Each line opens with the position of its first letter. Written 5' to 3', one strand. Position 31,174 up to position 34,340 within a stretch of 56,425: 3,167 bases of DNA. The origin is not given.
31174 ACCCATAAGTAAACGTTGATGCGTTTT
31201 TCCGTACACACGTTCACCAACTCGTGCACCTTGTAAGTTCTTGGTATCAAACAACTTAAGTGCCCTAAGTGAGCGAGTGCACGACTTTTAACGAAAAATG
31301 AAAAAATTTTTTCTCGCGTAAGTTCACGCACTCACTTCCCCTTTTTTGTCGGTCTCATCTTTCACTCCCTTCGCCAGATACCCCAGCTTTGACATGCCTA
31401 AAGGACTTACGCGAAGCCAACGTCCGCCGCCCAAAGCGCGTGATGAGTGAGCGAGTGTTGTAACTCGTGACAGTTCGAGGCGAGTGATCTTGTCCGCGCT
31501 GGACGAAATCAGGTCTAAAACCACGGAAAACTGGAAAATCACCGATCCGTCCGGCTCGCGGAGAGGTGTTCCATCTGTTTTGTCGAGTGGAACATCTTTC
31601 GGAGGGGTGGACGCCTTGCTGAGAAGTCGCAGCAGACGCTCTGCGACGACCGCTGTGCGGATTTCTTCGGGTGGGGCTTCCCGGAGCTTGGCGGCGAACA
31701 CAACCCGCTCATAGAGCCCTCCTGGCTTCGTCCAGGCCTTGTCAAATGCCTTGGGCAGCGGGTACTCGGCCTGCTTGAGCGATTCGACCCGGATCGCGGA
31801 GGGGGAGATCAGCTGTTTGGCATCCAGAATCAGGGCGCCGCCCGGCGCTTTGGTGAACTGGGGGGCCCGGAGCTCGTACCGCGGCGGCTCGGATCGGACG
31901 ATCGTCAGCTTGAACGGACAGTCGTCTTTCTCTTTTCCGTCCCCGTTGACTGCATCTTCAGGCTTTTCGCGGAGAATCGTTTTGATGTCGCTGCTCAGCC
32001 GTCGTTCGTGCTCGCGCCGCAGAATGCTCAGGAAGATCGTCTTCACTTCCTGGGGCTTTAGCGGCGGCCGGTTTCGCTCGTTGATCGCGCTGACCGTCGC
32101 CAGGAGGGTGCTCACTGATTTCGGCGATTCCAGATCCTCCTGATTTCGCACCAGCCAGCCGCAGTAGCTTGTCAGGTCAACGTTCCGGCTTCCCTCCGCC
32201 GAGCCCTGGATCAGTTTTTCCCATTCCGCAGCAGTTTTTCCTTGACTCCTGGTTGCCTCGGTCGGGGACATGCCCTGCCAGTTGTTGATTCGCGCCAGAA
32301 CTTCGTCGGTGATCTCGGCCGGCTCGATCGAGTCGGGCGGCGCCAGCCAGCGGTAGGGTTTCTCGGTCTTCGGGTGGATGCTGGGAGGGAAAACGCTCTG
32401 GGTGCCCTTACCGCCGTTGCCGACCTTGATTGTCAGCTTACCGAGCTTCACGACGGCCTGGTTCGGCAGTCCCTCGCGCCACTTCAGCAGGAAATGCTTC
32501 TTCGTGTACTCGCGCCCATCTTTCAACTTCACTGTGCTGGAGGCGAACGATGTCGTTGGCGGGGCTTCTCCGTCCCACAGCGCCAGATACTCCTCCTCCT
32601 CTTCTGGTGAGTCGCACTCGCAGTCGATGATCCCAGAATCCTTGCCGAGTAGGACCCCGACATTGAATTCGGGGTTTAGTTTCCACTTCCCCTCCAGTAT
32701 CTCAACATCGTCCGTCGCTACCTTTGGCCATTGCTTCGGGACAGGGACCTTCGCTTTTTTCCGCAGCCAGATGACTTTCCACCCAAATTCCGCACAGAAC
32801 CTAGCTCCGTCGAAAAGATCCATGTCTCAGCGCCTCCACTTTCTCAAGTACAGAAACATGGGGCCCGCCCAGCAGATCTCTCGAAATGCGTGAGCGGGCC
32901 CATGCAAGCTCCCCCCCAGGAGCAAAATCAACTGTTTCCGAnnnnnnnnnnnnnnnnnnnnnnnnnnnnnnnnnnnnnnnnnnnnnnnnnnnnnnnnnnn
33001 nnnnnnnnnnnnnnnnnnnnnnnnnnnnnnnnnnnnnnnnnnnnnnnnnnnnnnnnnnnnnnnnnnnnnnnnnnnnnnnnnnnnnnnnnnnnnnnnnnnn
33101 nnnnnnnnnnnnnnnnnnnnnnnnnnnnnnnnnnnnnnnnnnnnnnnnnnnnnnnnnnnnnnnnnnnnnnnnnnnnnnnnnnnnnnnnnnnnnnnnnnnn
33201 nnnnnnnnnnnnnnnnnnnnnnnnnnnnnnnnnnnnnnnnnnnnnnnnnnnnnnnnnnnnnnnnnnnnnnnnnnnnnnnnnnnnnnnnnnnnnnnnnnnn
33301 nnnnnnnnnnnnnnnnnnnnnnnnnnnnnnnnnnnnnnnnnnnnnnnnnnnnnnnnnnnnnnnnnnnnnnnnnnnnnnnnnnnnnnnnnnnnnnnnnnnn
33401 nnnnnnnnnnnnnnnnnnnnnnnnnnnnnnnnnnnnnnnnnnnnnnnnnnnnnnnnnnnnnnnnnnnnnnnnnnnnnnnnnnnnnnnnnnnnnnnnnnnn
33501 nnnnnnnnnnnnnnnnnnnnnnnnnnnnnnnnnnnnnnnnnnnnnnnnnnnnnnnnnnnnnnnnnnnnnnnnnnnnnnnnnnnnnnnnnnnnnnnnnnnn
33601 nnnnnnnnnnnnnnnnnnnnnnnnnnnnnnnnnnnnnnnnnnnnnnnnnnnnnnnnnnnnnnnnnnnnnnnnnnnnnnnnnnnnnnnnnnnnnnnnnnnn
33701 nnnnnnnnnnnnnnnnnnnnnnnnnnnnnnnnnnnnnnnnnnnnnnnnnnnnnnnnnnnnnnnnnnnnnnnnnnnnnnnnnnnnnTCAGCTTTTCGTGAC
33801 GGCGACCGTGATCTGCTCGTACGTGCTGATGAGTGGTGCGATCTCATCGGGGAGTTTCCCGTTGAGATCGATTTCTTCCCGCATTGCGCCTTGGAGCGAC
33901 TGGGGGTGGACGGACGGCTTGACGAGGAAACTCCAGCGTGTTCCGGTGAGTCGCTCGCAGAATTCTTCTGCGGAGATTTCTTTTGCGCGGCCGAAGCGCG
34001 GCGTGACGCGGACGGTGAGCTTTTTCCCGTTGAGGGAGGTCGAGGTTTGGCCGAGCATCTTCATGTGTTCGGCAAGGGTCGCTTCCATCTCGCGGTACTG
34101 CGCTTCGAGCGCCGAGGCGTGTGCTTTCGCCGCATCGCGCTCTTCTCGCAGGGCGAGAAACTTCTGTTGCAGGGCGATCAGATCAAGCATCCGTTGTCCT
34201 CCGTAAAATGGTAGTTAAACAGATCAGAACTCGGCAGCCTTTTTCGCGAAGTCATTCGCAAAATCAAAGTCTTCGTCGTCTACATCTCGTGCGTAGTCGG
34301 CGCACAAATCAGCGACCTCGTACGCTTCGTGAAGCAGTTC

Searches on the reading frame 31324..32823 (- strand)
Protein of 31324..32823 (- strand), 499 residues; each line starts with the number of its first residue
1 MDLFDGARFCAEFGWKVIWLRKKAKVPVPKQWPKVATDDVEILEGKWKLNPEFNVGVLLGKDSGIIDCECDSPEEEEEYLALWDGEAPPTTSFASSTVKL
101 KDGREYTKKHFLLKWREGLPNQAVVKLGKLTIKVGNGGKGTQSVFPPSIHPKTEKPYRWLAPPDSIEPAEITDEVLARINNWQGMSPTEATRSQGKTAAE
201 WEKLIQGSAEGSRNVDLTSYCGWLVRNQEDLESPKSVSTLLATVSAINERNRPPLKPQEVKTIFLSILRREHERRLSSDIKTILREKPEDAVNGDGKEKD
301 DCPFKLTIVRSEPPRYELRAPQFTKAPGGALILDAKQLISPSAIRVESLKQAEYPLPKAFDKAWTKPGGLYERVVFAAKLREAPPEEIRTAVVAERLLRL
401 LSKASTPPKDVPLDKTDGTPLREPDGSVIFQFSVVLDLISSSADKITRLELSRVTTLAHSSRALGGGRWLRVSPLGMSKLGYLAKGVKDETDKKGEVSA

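Call 35: search_protein_families(library=pfam, proteins=[window:31324-32823:-], max_evalue=0.001)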
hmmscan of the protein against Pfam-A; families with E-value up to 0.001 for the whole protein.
window:31324-32823:- (499 aa): 2 families
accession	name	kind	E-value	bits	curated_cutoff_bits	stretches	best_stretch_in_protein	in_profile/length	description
PF09250.16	Prim-Pol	-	2.7e-20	73.8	22.8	1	9-169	3-153/158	Bifunctional DNA primase/polymerase, N-terminal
PF08708.16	PriCT_1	-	6.7e-09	35.7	21.1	1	206-271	6-65/67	Primase C terminal 1 (PriCT-1)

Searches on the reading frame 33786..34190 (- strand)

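Call 35: search_protein_families(library=pfam, proteins=[window:33786-34190:-], max_evalue=0.001)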
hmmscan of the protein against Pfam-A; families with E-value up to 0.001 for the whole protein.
window:33786-34190:- (134 aa): 1 family
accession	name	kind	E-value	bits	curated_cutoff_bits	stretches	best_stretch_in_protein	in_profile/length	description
PF23984.1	DUF7307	-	1e-16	61.5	27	1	4-133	2-129/129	Pam3 gp33-like protein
